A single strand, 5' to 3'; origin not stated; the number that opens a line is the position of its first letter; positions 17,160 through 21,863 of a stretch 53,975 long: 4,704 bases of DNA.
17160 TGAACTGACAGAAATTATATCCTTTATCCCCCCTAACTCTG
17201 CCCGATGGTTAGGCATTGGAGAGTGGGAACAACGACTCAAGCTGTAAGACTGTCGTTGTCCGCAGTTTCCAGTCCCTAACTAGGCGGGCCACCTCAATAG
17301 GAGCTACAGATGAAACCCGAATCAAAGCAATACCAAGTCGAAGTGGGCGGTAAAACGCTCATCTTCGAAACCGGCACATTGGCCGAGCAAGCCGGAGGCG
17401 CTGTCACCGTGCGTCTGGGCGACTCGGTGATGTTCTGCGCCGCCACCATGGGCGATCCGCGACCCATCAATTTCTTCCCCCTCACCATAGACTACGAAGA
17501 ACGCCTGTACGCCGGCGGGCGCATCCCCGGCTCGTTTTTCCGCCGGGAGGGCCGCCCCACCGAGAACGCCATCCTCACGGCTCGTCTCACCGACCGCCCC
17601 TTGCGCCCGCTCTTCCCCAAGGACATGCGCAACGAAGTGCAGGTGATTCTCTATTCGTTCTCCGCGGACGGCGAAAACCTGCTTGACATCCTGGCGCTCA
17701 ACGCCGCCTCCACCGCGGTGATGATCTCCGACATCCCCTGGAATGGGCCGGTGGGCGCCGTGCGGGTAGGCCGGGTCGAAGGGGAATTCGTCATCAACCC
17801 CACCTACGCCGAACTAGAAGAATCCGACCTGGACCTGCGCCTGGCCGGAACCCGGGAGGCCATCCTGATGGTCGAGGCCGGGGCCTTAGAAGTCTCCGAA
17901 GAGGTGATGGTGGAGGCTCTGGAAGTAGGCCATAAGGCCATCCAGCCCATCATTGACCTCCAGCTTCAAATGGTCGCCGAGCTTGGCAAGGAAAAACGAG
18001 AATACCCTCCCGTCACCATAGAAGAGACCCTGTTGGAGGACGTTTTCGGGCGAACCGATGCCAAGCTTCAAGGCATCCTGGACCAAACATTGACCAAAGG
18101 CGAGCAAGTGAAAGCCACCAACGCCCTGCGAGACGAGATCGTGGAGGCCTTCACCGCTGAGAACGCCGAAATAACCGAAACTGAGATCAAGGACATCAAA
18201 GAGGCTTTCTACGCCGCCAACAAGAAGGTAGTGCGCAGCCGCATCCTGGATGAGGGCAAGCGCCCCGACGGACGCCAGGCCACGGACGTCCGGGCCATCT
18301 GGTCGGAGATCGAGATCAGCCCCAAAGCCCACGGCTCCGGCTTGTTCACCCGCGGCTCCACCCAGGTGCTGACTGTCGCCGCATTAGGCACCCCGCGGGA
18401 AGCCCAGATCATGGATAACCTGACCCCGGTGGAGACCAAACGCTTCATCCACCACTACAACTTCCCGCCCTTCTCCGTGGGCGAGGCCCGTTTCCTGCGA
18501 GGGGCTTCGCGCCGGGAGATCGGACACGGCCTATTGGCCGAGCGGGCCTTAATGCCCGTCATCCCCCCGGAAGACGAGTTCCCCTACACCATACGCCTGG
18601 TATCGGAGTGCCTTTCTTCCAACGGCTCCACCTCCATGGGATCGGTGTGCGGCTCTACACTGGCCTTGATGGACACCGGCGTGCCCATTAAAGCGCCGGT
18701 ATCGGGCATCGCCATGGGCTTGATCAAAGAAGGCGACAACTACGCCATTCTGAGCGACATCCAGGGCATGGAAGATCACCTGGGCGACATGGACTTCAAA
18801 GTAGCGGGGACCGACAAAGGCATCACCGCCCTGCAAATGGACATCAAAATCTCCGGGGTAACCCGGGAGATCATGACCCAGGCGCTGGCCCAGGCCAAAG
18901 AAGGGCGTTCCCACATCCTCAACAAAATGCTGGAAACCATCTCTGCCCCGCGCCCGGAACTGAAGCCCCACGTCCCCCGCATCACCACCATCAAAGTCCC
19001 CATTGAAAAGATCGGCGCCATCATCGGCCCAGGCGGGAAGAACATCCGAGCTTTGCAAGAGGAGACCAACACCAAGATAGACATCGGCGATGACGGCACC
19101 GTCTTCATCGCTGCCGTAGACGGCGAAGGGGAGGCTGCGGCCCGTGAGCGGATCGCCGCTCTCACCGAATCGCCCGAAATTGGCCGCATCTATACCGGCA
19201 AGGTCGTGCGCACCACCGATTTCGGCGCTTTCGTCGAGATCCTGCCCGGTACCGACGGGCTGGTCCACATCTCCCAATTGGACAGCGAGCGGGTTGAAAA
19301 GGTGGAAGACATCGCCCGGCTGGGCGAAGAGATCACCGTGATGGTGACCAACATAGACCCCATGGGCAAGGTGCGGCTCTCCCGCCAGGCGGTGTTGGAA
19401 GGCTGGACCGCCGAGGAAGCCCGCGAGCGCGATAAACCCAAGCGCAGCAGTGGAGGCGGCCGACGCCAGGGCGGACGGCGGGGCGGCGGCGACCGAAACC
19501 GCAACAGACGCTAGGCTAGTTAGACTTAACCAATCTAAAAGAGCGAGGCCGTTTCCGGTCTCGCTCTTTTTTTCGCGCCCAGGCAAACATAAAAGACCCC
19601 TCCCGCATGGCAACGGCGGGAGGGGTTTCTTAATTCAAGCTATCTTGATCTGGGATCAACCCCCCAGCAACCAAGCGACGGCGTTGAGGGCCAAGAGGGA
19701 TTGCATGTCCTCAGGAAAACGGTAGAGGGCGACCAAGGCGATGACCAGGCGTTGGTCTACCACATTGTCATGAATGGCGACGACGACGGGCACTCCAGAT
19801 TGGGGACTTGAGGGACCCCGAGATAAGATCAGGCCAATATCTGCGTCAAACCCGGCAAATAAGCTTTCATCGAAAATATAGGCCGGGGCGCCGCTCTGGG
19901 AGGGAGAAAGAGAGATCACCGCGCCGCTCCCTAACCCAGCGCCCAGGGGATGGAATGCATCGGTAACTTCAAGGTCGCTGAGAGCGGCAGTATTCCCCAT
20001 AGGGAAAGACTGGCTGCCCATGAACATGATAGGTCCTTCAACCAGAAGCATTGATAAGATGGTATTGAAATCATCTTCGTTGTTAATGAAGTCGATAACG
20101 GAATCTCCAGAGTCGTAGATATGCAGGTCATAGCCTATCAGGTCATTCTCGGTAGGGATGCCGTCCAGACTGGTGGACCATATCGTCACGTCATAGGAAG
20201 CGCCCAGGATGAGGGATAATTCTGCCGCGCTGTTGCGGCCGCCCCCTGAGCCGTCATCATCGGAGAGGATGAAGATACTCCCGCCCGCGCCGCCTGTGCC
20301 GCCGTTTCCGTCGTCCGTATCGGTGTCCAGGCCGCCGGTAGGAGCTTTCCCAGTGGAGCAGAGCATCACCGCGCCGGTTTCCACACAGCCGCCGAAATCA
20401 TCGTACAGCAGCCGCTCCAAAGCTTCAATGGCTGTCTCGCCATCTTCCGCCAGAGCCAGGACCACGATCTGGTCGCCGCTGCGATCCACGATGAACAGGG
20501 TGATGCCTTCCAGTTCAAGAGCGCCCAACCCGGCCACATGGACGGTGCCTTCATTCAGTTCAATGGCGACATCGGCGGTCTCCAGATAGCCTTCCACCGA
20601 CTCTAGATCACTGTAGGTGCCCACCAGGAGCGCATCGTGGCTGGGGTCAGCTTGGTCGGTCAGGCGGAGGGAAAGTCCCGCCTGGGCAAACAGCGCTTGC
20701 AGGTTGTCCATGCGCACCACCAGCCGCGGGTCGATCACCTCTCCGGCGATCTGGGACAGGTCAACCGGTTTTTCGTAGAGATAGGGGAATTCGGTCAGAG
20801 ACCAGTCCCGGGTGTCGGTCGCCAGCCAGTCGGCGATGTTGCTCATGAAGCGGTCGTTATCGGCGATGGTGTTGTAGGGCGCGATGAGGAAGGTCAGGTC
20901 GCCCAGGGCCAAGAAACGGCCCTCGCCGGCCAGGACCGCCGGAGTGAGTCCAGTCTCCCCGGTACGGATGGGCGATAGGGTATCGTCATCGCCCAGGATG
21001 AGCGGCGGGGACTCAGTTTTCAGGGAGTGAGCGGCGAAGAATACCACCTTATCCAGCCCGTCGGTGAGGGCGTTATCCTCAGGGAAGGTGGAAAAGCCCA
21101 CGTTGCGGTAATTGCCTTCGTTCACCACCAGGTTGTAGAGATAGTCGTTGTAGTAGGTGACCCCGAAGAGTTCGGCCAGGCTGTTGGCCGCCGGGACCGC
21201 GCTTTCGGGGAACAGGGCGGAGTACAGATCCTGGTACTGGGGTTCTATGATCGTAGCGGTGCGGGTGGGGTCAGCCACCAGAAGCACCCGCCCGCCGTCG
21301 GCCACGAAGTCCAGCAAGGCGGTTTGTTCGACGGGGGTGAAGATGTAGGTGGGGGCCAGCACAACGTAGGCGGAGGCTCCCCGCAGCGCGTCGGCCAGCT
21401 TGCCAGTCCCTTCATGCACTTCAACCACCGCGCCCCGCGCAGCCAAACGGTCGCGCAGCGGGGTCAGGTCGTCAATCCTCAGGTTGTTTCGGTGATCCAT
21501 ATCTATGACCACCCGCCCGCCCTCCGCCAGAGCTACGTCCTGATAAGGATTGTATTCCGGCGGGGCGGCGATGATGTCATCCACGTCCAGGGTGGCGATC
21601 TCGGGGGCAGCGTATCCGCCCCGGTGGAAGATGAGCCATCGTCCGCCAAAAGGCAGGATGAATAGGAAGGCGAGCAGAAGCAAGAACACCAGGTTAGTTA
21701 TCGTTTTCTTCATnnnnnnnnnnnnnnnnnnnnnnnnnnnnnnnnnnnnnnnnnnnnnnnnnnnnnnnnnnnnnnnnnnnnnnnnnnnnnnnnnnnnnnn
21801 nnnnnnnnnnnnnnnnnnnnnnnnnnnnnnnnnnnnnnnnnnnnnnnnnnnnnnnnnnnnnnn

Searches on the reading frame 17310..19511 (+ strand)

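Call 71: search_protein_families(library=pfam, proteins=[window:17310-19511:+], max_evalue=0.00001)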
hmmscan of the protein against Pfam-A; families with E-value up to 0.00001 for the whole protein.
window:17310-19511:+ (734 aa): 5 families
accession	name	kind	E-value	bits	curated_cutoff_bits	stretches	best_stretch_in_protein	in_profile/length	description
PF01138.27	RNase_PH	-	9.6e-50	168.8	25.5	2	327-459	2-130/130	3' exoribonuclease family, domain 1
PF03725.20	RNase_PH_C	-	3.9e-26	91.2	20.8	2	146-210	1-67/67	3' exoribonuclease family, domain 2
PF00575.29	S1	-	5.1e-17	62.5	22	1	622-692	2-73/74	S1 RNA binding domain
PF00013.35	KH_1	-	2.1e-12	47.1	21.5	1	559-616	2-65/66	KH domain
PF03726.19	PNPase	-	4.2e-11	43.6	24.6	1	242-323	3-81/81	Polyribonucleotide nucleotidyltransferase, RNA binding domain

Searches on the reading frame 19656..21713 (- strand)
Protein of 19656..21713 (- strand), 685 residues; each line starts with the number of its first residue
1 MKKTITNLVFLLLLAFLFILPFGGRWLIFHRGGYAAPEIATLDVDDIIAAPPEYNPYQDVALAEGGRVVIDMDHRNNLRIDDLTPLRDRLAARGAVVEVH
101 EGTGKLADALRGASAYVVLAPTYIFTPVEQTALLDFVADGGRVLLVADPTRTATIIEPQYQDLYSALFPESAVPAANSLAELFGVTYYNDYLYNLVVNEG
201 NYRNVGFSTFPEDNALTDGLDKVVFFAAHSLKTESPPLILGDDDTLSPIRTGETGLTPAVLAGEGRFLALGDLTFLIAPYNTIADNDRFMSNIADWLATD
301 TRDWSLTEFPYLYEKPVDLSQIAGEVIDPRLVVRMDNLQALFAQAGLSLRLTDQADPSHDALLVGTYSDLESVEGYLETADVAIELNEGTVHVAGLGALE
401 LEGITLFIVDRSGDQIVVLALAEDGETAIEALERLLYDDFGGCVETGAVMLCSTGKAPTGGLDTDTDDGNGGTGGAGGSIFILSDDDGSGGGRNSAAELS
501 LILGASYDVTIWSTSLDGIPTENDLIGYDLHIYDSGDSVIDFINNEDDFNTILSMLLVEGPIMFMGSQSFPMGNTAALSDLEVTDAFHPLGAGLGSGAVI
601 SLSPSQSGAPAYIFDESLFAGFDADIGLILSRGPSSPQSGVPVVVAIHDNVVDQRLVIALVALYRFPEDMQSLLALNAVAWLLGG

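Call 29: search_protein_families(library=pfam, proteins=[window:19656-21713:-], max_evalue=0.001)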
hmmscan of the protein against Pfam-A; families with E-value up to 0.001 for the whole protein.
window:19656-21713:- (685 aa): 2 families
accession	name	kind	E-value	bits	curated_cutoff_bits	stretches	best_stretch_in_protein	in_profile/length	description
PF14258.12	DUF4350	-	3.8e-10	40.8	30.4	1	87-276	13-163/181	Domain of unknown function (DUF4350)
PF09822.16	ABC_transp_aux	-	7.6e-05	22.5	34.7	1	113-233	46-176/288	ABC-type uncharacterized transport system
